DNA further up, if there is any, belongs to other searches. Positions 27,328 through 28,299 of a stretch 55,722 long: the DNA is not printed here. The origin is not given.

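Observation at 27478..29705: Orphan GvpF/L-family gene coupled to a tandem degenerate MazG-like protein: candidate undescribed two-gene module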

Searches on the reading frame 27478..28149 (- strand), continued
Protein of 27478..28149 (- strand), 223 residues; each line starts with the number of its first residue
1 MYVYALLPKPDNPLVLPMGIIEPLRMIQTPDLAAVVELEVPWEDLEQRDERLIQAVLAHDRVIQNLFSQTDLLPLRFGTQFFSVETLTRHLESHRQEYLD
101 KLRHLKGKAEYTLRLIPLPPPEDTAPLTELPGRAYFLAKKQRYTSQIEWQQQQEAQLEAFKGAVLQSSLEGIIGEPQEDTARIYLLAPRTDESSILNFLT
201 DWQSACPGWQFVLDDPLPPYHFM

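Call 81: search_protein_families(library=ncbifam, proteins=[L005:6001-6684:+, L035:9971-10681:+, L005:4282-5016:+, L005:5533-5847:-], max_evalue=0.01)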
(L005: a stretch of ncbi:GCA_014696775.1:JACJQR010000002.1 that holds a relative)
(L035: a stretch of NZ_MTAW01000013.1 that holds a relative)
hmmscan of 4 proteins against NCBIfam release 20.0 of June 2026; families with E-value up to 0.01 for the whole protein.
L005:6001-6684:+ (227 aa): 2 families
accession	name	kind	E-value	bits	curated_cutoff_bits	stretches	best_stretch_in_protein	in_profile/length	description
NF045778.1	gas_vesic_GvpL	equivalog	1.7e-07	31.3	200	1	31-123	31-124/260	gas vesicle protein GvpL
NF052351.1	GasVProtGvpFCyan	equivalog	5.8e-05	23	350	1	59-131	38-113/227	gas vesicle protein GvpF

L035:9971-10681:+ (237 aa): 2 families
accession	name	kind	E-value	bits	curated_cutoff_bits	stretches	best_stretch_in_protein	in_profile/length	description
NF045778.1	gas_vesic_GvpL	equivalog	1.3e-05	25.1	200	1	34-189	29-200/260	gas vesicle protein GvpL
NF052351.1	GasVProtGvpFCyan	equivalog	0.0098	15.7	350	0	64-124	38-101/227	gas vesicle protein GvpF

L005:4282-5016:+ (244 aa): 2 families
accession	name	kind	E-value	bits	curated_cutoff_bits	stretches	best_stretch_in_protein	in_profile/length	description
NF052351.1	GasVProtGvpFCyan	equivalog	9.2e-117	388.7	350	1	18-243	2-227/227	gas vesicle protein GvpF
NF045778.1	gas_vesic_GvpL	equivalog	1.2e-14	54.7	200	1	52-241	56-256/260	gas vesicle protein GvpL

L005:5533-5847:- (104 aa): 1 family
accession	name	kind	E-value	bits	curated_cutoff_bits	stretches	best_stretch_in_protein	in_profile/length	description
NF038218.1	IcmG_DotF_IVB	equivalog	0.003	17.3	200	1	19-77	101-159/266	type IVB secretion system protein IcmG/DotF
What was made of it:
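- On GvpF (cyanobacterial equivalog NF052351): Anabaena GvpF scores 388.7 bits as a positive control (call 81).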
